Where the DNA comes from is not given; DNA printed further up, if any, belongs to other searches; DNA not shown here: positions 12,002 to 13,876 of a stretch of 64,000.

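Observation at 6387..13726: TPR/beta-barrel OMP + FecR-domain protein + 1,555-aa mosaic adhesin: candidate dedicated surface-export module of unclear type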

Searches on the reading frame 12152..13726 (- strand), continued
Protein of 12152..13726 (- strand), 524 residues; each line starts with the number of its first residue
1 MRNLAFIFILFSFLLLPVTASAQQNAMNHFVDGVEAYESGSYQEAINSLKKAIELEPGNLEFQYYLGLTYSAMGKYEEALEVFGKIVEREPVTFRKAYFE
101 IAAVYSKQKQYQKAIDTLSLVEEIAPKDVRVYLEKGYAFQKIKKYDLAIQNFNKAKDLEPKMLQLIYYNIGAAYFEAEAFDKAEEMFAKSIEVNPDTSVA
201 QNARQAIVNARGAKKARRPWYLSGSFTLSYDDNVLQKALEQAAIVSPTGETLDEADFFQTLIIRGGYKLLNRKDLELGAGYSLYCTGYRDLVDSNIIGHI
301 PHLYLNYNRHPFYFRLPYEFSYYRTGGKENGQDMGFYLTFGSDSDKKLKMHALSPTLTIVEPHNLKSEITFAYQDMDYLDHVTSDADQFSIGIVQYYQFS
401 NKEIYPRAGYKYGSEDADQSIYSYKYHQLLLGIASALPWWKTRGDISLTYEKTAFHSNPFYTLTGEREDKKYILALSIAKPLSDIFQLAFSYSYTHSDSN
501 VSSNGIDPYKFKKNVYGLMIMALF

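Call 27: find_related_loci(query=A1, collection=genome_contigs, flank=10000)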
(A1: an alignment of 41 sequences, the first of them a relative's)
Query A1 (524 aa) in genome_contigs; peptide patterns used: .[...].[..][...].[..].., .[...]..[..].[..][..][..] (x = any residue, [..] = any of these).
265 stretches matched a pattern; 42 encode a relative of the query (tblastn E <= 1e-3); 42 distinct loci.
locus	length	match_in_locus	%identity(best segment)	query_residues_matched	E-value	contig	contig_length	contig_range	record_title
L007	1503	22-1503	72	1-511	0e+0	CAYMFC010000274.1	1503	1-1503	MAG TPA_asm: uncultured Desulfobacteraceae bacterium isolate binchicken_co196_441 genome assembly, contig: NODE_146384_l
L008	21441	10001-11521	61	16-524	0e+0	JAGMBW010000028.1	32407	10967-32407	MAG: Desulfobacterales bacterium isolate RS_16_34 ZL425.bin.34.fa_28, whole genome shotgun sequence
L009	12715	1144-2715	36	5-524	4e-97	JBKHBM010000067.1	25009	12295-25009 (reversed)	MAG: Desulfatibacillaceae bacterium isolate D1M01_5 NODE_2701_length_25009_cov_8.524525, whole genome shotgun sequence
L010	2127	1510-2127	67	1-205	6e-88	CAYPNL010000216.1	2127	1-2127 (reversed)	MAG TPA_asm: uncultured Desulfobacteraceae bacterium isolate SRP067234_co1_7 genome assembly, contig: k99_996595, whole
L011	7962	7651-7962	69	7-110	3e-39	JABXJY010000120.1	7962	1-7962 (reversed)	MAG: Desulfobacterales bacterium isolate CR_Bin_129 NODE_141_length_7962_cov_13.836779, whole genome shotgun sequence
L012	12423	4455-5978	27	25-207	3e-13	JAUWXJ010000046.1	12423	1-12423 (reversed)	MAG: Desulfobacterales bacterium isolate CSMAG_2681 CSMAG_2681_k141_2836122_length_12423_cov_7.9875, whole genome shotgu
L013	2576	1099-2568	28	29-201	1e-11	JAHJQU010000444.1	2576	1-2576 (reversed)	MAG: Proteobacteria bacterium isolate OS_PC_MetaG.mb.119 OS_PC_MetaG.mb.119_k141_677709, whole genome shotgun sequence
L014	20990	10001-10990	26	24-203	5e-9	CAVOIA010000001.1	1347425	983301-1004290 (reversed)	MAG: uncultured delta proteobacterium isolate MFD09964.bin.1.206 genome assembly, contig: contig_13782, whole genome sho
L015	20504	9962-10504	26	9-185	6e-9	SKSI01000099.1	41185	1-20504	MAG: Bacteroidales bacterium isolate CSSed162cmA_518 CSSed16-2cmA-908, whole genome shotgun sequence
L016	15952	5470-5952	27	38-199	5e-9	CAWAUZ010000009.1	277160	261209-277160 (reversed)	MAG: uncultured delta proteobacterium isolate MFD03804.bin.3.42 genome assembly, contig: contig_51153, whole genome shot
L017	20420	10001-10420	30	59-200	5e-8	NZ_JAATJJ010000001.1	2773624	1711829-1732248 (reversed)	Saonia flava strain DSM 29762 Ga0373348_01, whole genome shotgun sequence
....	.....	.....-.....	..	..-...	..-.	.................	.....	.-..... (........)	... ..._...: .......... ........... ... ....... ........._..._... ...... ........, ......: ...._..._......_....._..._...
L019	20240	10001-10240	36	14-90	2e-7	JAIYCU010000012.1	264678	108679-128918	MAG: Bacteroidetes bacterium isolate H1_MAG_00011 pond_H1_MAG_00011_000000000023, whole genome shotgun sequence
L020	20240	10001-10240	36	14-90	4e-7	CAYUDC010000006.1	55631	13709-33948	MAG TPA_asm: uncultured Chitinophaga sp. isolate SRP278252_co3_613 genome assembly, contig: NODE_681_length_55631_cov_8.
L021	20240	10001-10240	36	14-90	4e-7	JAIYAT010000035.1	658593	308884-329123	MAG: Bacteroidetes bacterium isolate E1_MAG_00012 pond_E1_MAG_00012_000000000032, whole genome shotgun sequence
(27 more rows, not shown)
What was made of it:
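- Tried and rejected: genome_contigs scan with the full OMP alignment (call 27).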

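Call 28: find_encoding_contigs(protein=P0039, flank=10000, max_places=1)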
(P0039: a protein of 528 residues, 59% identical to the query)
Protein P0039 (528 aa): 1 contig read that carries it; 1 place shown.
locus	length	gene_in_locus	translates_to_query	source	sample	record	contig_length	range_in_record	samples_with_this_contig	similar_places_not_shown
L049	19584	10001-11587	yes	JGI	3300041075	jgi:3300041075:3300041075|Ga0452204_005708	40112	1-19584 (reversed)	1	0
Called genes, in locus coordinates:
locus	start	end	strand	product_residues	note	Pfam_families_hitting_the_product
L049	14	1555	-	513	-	PF00149:Metallophos, PF02872:5_nucleotid_C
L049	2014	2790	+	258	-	PF00106:adh_short, PF08659:KR, PF13561:adh_short_C2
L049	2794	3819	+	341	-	-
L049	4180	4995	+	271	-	-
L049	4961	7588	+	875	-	PF10131:PTPS_related, PF00515:TPR_1 (faint), PF07719:TPR_2 (faint), PF12895:ANAPC3 (faint), PF13174:TPR_6 (faint), PF13424:TPR_12 (faint), PF13428:TPR_14 (faint), PF13525:YfiO, +1 more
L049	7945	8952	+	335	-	PF04055:Radical_SAM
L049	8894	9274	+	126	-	-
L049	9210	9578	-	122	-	-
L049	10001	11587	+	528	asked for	PF12895:ANAPC3 (faint), PF00515:TPR_1 (faint), PF07719:TPR_2 (faint), PF13176:TPR_7 (faint), PF13181:TPR_8 (faint), PF13371:TPR_9 (faint), PF13424:TPR_12, PF21033:RMD1-3 (weak), +6 more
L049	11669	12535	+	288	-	-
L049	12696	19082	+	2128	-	PF22842:Pel9A-like_beta_helix, PF05048:NosD (weak), PF13229:Beta_helix, PF05048:NosD (weak), PF22842:Pel9A-like_beta_helix, PF13229:Beta_helix, PF05048:NosD (weak)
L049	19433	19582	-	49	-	?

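Call 29: find_encoding_contigs(protein=P0026, flank=10000, max_places=1)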
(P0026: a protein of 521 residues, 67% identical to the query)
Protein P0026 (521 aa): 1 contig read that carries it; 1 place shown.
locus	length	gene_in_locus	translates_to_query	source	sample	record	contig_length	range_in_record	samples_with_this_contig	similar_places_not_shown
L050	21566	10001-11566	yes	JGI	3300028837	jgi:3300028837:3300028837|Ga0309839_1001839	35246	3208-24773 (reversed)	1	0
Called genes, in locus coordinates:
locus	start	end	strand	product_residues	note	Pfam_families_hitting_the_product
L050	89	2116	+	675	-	PF00009:GTP_EFTU, PF22042:EF-G_D2, PF03144:GTP_EFTU_D2, PF14492:EFG_III, PF16658:RF3_C (weak), PF03764:EFG_IV, PF00679:EFG_C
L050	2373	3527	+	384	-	PF00817:IMS, PF11798:IMS_HHH (weak), PF21999:IMS_HHH_1 (weak), PF11799:IMS_C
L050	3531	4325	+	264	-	-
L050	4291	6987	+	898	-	PF10131:PTPS_related, PF00515:TPR_1 (faint), PF07719:TPR_2 (faint), PF13174:TPR_6 (faint), PF13181:TPR_8 (faint), PF13424:TPR_12 (faint), PF13428:TPR_14 (faint), PF13525:YfiO, +1 more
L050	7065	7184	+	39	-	-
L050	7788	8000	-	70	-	-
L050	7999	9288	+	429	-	-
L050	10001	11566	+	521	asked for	PF21033:RMD1-3, PF12895:ANAPC3 (weak), PF13414:TPR_11, PF13432:TPR_16 (weak), PF14559:TPR_19, PF13431:TPR_17 (weak), PF13371:TPR_9 (weak), PF00515:TPR_1 (weak), +15 more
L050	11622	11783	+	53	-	PF05635:23S_rRNA_IVP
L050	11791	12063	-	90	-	-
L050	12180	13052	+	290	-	-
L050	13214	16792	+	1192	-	PF13229:Beta_helix, PF05048:NosD, PF13229:Beta_helix, PF05048:NosD (weak)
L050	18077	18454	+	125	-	PF01909:NTP_transf_2 (weak), PF18765:Polbeta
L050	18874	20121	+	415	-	PF13173:AAA_14, PF13635:DUF4143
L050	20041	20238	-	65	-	-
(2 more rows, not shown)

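Call 30: find_encoding_contigs(protein=P0006, flank=10000, max_places=1)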
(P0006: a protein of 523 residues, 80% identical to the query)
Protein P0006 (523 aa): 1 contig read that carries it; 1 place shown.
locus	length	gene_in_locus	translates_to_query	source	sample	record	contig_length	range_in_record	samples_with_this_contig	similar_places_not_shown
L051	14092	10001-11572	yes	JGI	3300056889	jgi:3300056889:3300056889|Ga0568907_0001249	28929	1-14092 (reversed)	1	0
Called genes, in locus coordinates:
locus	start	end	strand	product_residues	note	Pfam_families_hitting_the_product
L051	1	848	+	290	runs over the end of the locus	-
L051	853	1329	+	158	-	PF01927:Mut7-C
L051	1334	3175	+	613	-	PF01435:Peptidase_M48, PF13428:TPR_14 (faint), PF13431:TPR_17 (faint), PF07719:TPR_2 (faint)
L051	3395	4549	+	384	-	PF00817:IMS, PF11798:IMS_HHH (weak), PF21999:IMS_HHH_1, PF11799:IMS_C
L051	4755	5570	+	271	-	-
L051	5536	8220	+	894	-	PF10131:PTPS_related, PF00515:TPR_1 (faint), PF07719:TPR_2 (faint), PF13181:TPR_8 (faint), PF13424:TPR_12 (faint), PF13428:TPR_14 (faint), PF13525:YfiO, PF13174:TPR_6 (weak), +1 more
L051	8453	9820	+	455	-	PF02310:B12-binding (weak), PF04055:Radical_SAM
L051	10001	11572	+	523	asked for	PF12895:ANAPC3 (faint), PF00515:TPR_1 (faint), PF07719:TPR_2 (faint), PF13414:TPR_11 (weak), PF13424:TPR_12 (faint), PF13432:TPR_16 (faint), PF21033:RMD1-3, PF14559:TPR_19, +8 more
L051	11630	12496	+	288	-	-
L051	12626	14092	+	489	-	?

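Call 31: fold_search(model_id=the predicted structure, library=pdb)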
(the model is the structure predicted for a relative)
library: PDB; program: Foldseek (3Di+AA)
matches with E <= 10: 1688; with E <= 0.001: 1036
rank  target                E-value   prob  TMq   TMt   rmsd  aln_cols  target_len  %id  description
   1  9b8a                  7.2e-15  1.00  0.48  0.46   9.5       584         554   10  Cryo-EM structure of E. coli cellulose synthase subunit C (released 2025-02-19)
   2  9b8h_A                2.4e-13  1.00  0.49  0.45  10.0       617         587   10  Cryo-EM structure of E. coli cellulose synthase subunit C with cellotetraose (released 2025-02-19)
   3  8chy                  4.4e-13  1.00  0.32  0.60   2.8       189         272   31  Crystal structure of an 8-repeat consensus TPR superhelix with Zinc. (released 2024-02-21)
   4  4v3h_B                1.2e-12  1.00  0.38  0.59   6.6       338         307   12  Crystal structure of CymA from Klebsiella oxytoca (released 2015-06-03)
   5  9qhb                  2.2e-12  1.00  0.33  0.60   2.7       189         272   31  Crystal structure of 16-repeat CTPR protein with eliminated coordination sites (released 2025-10-22)
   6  9qhc_B                3.1e-12  1.00  0.34  0.62   2.5       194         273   31  Crystal structure of 8-repeat CTPR protein with eliminated coordination sites (released 2025-10-22)
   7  9qhc_A                8.7e-12  1.00  0.34  0.61   2.5       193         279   31  Crystal structure of 8-repeat CTPR protein with eliminated coordination sites (released 2025-10-22)
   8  4v3g_A                1.0e-11  1.00  0.39  0.57   6.8       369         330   11  Crystal structure of CymA from Klebsiella oxytoca (released 2015-06-03)
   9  4v3g_B                1.3e-11  1.00  0.39  0.59   7.4       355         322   12  Crystal structure of CymA from Klebsiella oxytoca (released 2015-06-03)
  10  4d5d_A                1.7e-11  1.00  0.39  0.60   6.4       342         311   12  Crystal structure of CymA from Klebsiella oxytoca (released 2015-06-03)
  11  4d5b_A                2.1e-11  1.00  0.39  0.59   6.3       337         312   12  Crystal structure of CymA from Klebsiella oxytoca (released 2015-06-03)
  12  4v3h_A                3.1e-11  1.00  0.39  0.59   6.3       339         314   12  Crystal structure of CymA from Klebsiella oxytoca (released 2015-06-03)
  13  4d5b_B                3.4e-11  1.00  0.39  0.60   6.4       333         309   12  Crystal structure of CymA from Klebsiella oxytoca (released 2015-06-03)
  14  2r89_A                4.1e-11  1.00  0.33  0.45   9.8       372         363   11  Crystal structure of the long-chain fatty acid transporter FadL mutant delta N3 (released 2008-09-23)
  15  2pl2_A                9.1e-11  1.00  0.27  0.64   5.2       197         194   22  Crystal structure of TTC0263: a thermophilic TPR protein in Thermus thermophilus HB27 (released 2008-03-04)
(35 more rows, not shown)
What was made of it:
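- On Synthase-dependent EPS porin (PgaA / BcsC / PelB): The BcsC fold match has TM 0.48 and rmsd 9.5 A (call 31).
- The Foldseek top hit of the whole model is BcsC (E 7e-15, call 31). The BcsC match has TM 0.48 and rmsd 9.5 A at 10% identity and is carried largely by the TPRs (call 31).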

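Call 62: find_encoding_contigs(protein=P0114, flank=10000, max_places=1)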
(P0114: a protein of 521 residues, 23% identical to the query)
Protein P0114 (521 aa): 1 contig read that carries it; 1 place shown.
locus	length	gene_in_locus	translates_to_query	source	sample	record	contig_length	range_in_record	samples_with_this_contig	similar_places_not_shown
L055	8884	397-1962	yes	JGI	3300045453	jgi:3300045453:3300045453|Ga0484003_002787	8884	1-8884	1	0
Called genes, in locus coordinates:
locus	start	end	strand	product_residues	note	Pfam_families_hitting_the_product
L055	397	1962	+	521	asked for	PF00515:TPR_1 (faint), PF07719:TPR_2 (faint), PF13428:TPR_14 (faint), PF13432:TPR_16 (faint), PF12895:ANAPC3, PF14559:TPR_19 (weak), PF12895:ANAPC3, PF13181:TPR_8 (weak), +8 more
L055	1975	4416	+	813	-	-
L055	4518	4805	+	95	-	-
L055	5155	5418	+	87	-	-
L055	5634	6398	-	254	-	-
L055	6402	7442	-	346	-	PF13481:AAA_25, PF06745:ATPase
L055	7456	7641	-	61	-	PF21983:NikA-like (weak)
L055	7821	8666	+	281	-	-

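Call 63: find_encoding_contigs(protein=P0066, flank=10000, max_places=1)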
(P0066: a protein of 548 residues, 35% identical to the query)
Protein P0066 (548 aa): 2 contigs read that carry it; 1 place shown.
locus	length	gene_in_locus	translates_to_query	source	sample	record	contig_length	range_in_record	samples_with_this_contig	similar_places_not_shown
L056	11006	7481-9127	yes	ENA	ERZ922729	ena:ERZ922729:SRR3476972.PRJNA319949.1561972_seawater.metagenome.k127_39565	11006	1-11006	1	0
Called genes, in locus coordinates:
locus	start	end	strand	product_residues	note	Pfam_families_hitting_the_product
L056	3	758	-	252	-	?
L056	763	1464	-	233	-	PF03544:TonB_C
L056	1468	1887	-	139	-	PF02472:ExbD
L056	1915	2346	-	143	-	-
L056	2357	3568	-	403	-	PF00079:Serpin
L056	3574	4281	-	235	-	PF00535:Glycos_transf_2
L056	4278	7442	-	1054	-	PF10131:PTPS_related, PF13174:TPR_6 (faint), PF13371:TPR_9 (faint), PF13428:TPR_14 (faint), PF13525:YfiO, PF14559:TPR_19 (weak), PF13432:TPR_16 (weak), PF07719:TPR_2 (weak), +8 more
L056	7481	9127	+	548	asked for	PF12895:ANAPC3 (faint), PF00515:TPR_1 (faint), PF07719:TPR_2 (faint), PF12569:NatA_aux_su (faint), PF13414:TPR_11 (weak), PF14559:TPR_19, PF13371:TPR_9, PF14559:TPR_19 (weak), +10 more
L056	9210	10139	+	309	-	PF04773:FecR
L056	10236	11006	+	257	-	?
